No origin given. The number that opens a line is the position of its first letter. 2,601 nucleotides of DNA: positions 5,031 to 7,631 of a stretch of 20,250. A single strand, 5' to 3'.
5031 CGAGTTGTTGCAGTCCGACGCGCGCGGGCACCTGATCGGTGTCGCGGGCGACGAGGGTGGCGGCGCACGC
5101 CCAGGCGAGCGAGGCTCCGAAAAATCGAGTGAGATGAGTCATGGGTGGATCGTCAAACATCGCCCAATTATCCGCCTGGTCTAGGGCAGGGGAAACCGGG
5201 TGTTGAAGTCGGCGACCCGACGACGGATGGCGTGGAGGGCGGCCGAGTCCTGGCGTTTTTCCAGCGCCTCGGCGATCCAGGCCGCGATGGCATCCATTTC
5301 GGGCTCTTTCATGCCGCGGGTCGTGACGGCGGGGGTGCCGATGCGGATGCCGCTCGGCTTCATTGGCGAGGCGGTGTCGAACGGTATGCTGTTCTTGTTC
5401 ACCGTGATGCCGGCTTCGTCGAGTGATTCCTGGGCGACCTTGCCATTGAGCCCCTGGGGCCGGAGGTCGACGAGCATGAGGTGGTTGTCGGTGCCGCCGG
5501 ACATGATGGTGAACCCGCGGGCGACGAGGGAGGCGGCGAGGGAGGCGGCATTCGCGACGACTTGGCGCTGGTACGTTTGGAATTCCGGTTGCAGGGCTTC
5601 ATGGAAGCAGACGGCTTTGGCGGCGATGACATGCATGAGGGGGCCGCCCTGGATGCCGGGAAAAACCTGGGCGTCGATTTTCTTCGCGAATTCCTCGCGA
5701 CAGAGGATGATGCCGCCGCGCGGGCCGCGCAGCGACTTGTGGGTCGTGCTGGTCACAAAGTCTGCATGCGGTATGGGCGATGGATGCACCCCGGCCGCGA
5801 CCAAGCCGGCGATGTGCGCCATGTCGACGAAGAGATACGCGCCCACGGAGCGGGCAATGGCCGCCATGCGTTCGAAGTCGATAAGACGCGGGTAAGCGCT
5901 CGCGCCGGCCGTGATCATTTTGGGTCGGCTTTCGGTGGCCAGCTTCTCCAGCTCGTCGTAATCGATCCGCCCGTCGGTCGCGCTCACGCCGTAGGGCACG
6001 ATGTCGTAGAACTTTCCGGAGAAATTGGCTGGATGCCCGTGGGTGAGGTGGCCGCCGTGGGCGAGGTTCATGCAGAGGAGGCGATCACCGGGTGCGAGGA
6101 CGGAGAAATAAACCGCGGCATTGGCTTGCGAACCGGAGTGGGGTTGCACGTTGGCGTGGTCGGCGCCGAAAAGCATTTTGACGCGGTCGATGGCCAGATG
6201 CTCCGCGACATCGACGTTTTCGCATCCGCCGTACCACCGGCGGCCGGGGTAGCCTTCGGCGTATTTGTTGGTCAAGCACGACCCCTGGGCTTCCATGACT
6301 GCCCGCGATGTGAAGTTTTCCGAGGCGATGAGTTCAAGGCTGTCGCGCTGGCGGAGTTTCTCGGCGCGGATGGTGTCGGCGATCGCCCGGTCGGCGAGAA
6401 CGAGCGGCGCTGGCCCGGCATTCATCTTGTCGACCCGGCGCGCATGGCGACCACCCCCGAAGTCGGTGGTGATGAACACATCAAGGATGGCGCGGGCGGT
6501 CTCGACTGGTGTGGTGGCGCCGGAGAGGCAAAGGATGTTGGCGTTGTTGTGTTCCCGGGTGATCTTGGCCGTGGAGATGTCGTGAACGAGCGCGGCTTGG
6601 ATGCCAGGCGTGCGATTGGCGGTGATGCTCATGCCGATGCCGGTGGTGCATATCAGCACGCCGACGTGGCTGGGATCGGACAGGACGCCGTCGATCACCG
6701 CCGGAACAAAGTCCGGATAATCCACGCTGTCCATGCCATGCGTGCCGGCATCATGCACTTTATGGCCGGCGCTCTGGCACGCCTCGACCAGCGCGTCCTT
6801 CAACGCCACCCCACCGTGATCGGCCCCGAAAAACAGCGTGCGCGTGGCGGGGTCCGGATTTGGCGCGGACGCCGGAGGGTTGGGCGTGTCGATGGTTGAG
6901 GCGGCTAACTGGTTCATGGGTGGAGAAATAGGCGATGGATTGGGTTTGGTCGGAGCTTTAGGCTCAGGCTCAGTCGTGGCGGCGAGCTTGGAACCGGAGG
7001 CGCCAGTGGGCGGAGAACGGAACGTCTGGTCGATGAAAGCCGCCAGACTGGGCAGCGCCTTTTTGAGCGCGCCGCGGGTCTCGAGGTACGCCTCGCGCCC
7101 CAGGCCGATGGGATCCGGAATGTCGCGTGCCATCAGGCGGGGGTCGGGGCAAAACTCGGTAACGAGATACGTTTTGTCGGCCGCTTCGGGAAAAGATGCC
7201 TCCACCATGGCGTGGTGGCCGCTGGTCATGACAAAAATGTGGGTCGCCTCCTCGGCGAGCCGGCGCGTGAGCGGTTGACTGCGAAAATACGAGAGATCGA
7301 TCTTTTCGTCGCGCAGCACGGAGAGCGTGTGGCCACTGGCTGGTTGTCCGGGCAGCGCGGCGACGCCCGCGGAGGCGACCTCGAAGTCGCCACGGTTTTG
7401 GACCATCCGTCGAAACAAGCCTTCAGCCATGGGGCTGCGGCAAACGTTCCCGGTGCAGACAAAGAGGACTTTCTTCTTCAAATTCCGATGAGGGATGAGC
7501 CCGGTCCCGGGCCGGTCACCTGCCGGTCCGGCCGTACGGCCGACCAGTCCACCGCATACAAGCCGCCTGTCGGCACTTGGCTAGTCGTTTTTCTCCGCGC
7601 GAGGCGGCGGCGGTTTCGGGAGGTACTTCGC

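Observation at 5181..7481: Conserved operon ywlE-rpiB-glyA collapsed into one tri-domain polypeptide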

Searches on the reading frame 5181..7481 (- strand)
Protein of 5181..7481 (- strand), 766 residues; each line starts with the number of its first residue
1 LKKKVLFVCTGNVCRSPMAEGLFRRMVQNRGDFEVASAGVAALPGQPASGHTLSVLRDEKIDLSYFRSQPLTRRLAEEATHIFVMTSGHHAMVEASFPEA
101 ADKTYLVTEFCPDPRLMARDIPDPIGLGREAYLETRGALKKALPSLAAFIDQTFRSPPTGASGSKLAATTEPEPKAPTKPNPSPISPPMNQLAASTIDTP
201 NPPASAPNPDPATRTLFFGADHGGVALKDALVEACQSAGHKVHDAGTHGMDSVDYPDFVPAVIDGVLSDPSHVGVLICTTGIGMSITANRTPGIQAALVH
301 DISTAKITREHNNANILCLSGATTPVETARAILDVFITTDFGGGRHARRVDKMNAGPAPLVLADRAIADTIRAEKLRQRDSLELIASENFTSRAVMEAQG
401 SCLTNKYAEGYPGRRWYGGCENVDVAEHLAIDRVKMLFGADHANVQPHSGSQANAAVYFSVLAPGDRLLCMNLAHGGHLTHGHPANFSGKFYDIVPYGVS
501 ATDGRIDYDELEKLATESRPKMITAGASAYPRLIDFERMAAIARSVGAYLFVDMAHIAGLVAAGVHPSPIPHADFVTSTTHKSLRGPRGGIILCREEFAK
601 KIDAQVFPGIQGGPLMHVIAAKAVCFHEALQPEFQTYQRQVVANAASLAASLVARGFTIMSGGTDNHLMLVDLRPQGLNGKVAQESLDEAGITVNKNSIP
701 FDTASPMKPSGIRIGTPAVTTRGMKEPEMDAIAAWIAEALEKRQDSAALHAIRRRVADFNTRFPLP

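Call 3: search_protein_families(library=pfam, proteins=[window:5181-7481:-], max_evalue=0.01)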
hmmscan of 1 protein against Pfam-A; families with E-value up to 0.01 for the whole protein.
window:5181-7481:- (766 aa): 7 families
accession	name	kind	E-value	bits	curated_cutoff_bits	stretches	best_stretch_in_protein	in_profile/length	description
PF00464.25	SHMT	-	5.8e-168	559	27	1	363-736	4-399/399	Serine hydroxymethyltransferase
PF02502.23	LacAB_rpiB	-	5.7e-46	156.3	24.7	1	218-353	3-138/138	Ribose/Galactose Isomerase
PF01451.26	LMWPc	-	1.3e-26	94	23.2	1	5-146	1-143/144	Low molecular weight phosphotyrosine protein phosphatase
PF00155.27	Aminotran_1_2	-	1.3e-11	44.7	19.7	1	440-725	63-355/361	Aminotransferase class I and II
PF01212.27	Beta_elim_lyase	-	3.2e-08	33.7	27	1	432-672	39-250/288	Beta-eliminating lyase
PF00266.25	Aminotran_5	-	2.5e-05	23.9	21.5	1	448-603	68-222/371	Aminotransferase class-V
PF01053.26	Cys_Met_Meta_PP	-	0.0034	16.4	27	1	433-587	60-203/381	Cys/Met metabolism PLP-dependent enzyme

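Call 4: search_protein_families(library=ncbifam, proteins=[window:5181-7481:-], max_evalue=0.01)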
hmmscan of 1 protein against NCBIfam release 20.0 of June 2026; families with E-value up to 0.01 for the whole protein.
window:5181-7481:- (766 aa): 31 families (the best 25 are shown)
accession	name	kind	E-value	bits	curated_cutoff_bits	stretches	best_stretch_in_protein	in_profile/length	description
NF000586.1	PRK00011.1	subfamily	1e-191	637.1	335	1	365-765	2-403/404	serine hydroxymethyltransferase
NF010094.0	PRK13580.1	equivalog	8.8e-141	469.9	735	2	467-745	170-450/496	glycine hydroxymethyltransferase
TIGR00689.1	rpiB_lacA_lacB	subfamily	1.9e-46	157.6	88.3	1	217-354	2-140/145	RpiB/LacA/LacB family sugar-phosphate isomerase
NF004051.0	PRK05571.1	subfamily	3.1e-46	156.9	135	1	215-355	3-144/149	ribose-5-phosphate isomerase B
TIGR01120.1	rpiB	equivalog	2.3e-42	144.3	138.65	1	216-354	2-140/143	ribose 5-phosphate isomerase B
TIGR04506.1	F_threo_transal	equivalog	2.7e-32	112.3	650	1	365-760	4-398/609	fluorothreonine transaldolase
TIGR02133.1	RPI_actino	equivalog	1.3e-29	103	168.2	1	217-354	4-143/148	ribose-5-phosphate isomerase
NF006381.0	PRK08622.1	equivalog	8.3e-25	87.6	234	1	218-345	5-132/171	galactose-6-phosphate isomerase subunit LacB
NF006380.0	PRK08621.1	equivalog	2.4e-21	76.6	164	1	217-354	4-139/142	galactose-6-phosphate isomerase subunit LacA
NF051858.1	EryPhIsonDerIRhiz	equivalog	1.7e-19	70.4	240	1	218-352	5-142/150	D-erythrulose-4-phosphate isomerase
TIGR01119.1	lacB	equivalog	1.5e-18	67.1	312.55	1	218-342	5-129/171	galactose-6-phosphate isomerase subunit LacB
NF009258.0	PRK12615.1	equivalog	4.1e-18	65.8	325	1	218-342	5-129/171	galactose-6-phosphate isomerase subunit LacB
NF009257.0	PRK12613.1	equivalog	3.7e-17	62.8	243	1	216-354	3-138/141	galactose-6-phosphate isomerase subunit LacA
NF008486.0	PRK11391.1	equivalog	3.9e-16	59.8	247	1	4-142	8-138/148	phosphotyrosine-protein phosphatase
TIGR01118.1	lacA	equivalog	5e-16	59.1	181.1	1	217-354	4-139/141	galactose-6-phosphate isomerase subunit LacA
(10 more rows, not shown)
